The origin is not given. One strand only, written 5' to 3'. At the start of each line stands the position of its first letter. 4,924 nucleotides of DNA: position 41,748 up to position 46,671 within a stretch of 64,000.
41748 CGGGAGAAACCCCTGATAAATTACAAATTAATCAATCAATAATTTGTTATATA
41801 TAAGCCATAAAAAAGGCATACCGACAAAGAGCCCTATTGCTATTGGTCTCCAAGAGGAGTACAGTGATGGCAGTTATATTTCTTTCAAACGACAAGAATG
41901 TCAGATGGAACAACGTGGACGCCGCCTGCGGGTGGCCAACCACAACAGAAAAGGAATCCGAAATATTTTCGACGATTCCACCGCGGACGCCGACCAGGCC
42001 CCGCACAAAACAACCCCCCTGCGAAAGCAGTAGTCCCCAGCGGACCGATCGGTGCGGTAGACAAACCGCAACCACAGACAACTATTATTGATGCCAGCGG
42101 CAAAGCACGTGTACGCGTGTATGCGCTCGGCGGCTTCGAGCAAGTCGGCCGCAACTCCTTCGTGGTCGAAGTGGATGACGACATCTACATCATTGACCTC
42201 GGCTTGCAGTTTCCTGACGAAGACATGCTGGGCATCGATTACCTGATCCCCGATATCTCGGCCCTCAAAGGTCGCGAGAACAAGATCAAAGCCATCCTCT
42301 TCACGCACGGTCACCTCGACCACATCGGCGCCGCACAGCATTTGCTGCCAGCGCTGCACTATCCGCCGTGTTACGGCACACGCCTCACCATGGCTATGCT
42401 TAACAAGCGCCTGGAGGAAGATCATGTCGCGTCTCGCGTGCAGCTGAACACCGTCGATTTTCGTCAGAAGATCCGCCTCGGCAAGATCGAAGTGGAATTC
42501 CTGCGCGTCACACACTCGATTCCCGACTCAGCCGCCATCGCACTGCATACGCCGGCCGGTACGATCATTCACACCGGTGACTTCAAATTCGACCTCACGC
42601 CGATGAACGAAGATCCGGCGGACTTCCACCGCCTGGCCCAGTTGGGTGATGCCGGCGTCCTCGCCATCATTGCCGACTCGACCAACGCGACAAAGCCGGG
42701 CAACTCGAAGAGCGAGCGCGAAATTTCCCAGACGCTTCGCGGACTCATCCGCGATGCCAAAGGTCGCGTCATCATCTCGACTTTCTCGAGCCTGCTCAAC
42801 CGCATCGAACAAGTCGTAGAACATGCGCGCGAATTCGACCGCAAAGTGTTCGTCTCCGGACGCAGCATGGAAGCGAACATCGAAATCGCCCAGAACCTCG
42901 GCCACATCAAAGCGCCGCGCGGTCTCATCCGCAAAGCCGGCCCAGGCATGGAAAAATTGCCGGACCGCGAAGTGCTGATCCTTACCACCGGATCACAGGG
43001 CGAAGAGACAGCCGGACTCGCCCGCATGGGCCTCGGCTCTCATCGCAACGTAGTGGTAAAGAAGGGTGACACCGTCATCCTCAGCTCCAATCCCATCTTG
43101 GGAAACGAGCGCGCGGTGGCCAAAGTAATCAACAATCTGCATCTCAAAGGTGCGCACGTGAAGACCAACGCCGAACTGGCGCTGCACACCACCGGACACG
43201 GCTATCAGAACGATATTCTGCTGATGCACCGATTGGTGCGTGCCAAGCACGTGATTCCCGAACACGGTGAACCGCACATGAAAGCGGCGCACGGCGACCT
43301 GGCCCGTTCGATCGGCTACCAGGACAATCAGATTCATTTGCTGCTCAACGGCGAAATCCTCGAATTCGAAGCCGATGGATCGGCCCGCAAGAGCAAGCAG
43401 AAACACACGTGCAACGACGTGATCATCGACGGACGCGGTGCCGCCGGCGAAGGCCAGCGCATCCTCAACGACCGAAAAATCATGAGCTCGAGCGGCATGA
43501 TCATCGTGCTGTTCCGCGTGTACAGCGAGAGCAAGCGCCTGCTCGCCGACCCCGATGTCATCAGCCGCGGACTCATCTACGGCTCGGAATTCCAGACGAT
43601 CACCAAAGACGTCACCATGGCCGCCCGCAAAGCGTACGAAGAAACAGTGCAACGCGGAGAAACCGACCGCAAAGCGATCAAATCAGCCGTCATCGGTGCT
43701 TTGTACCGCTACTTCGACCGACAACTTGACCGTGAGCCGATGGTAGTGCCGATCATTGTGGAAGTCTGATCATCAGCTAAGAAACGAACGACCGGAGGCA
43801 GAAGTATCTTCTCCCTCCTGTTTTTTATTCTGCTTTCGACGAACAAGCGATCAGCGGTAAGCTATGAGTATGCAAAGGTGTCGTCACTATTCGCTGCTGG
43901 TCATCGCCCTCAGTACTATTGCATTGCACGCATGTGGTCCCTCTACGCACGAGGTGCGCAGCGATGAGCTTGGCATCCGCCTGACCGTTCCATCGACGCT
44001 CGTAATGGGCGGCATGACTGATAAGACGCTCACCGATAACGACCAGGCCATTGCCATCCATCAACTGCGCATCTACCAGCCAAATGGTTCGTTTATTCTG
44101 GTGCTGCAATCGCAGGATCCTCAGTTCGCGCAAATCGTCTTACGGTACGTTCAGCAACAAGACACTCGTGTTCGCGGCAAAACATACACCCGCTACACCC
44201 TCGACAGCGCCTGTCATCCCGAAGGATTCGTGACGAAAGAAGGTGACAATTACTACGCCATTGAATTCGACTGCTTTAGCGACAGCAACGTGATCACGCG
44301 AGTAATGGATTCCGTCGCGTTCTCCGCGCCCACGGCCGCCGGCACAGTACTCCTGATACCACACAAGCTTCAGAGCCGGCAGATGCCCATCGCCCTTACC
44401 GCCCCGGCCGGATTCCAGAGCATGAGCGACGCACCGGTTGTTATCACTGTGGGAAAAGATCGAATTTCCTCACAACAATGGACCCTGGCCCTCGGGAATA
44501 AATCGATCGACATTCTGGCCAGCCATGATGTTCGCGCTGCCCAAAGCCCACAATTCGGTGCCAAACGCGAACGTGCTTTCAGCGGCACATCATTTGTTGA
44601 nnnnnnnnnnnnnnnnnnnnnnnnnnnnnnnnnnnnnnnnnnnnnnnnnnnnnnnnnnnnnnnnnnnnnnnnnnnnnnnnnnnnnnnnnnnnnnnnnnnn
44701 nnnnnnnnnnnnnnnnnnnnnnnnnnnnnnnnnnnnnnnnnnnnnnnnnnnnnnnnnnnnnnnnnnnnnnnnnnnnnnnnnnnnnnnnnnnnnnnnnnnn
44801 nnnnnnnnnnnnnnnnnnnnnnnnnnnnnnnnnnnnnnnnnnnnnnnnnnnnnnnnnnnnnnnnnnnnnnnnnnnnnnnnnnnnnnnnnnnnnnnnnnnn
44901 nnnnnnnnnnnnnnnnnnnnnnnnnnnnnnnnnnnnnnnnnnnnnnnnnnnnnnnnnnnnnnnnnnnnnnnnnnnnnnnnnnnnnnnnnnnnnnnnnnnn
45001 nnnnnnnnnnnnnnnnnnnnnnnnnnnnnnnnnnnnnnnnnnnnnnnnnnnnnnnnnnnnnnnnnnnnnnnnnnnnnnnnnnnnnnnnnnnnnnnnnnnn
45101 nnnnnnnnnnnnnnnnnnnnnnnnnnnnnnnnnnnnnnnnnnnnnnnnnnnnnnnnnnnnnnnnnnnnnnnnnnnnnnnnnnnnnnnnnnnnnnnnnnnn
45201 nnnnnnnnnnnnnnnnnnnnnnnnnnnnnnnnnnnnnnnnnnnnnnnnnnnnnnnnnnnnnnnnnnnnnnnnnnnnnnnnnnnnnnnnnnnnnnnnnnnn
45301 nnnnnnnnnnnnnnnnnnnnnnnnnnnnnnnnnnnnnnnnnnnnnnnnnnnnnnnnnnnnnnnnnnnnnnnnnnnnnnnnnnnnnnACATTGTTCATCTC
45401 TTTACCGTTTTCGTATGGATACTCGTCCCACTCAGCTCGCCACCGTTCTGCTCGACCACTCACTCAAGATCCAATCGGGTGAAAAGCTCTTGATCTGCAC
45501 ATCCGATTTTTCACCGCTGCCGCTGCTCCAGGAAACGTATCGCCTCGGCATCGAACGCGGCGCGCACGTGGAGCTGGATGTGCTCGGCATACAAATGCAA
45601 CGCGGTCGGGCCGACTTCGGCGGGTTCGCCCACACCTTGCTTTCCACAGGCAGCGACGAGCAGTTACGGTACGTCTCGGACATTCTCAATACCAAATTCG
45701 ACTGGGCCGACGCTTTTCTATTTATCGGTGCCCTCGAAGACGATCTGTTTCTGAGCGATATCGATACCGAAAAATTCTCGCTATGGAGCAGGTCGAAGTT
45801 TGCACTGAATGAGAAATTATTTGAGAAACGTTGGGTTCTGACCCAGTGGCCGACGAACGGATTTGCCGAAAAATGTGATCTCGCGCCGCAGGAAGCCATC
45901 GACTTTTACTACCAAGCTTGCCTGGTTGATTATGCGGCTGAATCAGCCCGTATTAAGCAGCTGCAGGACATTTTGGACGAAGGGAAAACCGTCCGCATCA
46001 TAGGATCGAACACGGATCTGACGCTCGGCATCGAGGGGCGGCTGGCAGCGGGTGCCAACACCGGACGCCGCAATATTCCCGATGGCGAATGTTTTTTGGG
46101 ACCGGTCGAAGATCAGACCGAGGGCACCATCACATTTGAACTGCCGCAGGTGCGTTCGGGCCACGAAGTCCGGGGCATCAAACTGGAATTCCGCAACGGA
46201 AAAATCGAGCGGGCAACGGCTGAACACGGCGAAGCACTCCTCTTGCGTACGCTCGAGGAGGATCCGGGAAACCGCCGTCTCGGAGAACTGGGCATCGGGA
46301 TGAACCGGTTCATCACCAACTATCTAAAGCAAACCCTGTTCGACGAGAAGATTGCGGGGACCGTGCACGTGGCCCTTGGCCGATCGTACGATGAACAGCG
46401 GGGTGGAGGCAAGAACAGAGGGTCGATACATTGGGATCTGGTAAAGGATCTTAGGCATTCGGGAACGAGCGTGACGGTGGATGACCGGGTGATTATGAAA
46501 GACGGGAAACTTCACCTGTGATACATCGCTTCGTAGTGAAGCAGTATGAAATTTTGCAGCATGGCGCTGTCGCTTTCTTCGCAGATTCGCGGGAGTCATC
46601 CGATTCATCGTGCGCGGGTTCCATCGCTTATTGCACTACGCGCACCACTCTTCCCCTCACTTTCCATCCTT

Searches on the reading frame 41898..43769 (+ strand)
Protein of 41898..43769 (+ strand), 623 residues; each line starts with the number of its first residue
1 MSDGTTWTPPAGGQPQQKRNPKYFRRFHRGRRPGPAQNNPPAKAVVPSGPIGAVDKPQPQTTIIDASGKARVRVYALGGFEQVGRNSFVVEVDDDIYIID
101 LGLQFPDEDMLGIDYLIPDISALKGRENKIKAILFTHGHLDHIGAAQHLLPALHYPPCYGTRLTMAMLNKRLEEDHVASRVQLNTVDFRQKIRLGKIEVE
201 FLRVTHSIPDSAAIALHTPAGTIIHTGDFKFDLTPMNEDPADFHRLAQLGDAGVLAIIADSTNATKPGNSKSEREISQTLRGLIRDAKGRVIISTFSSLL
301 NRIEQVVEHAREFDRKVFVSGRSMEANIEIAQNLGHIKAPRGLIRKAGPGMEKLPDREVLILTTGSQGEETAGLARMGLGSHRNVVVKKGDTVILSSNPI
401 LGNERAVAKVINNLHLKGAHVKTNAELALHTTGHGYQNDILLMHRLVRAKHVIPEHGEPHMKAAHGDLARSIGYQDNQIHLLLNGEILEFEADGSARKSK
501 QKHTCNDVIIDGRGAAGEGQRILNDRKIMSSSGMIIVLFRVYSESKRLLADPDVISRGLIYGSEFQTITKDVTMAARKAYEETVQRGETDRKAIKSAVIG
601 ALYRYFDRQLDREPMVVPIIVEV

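Call 39: search_protein_families(library=pfam, proteins=[window:41898-43769:+], max_evalue=0.0001)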
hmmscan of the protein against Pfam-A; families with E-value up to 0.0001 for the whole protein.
window:41898-43769:+ (623 aa): 5 families
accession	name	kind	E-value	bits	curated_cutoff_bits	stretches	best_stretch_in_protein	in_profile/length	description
PF22505.1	RNase_J_b_CASP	-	1.1e-41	142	27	1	288-414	1-126/126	Ribonuclease J, beta-CASP domain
PF17770.6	RNase_J_C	-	2e-22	80.5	23.8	1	522-623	1-102/102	Ribonuclease J C-terminal domain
PF00753.33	Lactamase_B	-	6.3e-15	56.1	22.7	1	84-240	5-161/196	Metallo-beta-lactamase superfamily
PF12706.13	Lactamase_B_2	-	3.7e-10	40.2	27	1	127-230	26-144/200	Beta-lactamase superfamily domain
PF07521.17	RMMBL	-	3.5e-05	24.1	21.6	1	426-471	9-54/63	Zn-dependent metallo-hydrolase RNA specificity domain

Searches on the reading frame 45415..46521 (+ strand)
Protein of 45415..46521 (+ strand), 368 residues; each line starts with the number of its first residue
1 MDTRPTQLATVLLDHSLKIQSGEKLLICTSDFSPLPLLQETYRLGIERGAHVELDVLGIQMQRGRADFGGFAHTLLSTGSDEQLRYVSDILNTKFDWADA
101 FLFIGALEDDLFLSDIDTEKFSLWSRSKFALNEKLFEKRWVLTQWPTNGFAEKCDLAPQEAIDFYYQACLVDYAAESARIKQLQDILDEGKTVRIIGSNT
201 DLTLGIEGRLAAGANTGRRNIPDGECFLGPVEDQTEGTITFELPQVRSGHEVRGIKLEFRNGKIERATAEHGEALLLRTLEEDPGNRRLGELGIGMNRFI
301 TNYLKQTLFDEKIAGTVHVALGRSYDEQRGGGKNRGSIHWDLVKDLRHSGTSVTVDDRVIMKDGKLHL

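Call 39: search_protein_families(library=pfam, proteins=[window:45415-46521:+], max_evalue=0.0001)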
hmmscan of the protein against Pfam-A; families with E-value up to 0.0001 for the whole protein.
window:45415-46521:+ (368 aa): 1 family
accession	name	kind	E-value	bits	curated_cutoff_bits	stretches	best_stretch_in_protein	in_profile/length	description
PF02073.20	Peptidase_M29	-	3.1e-45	155.2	27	1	5-365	5-405/406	Thermophilic metalloprotease (M29)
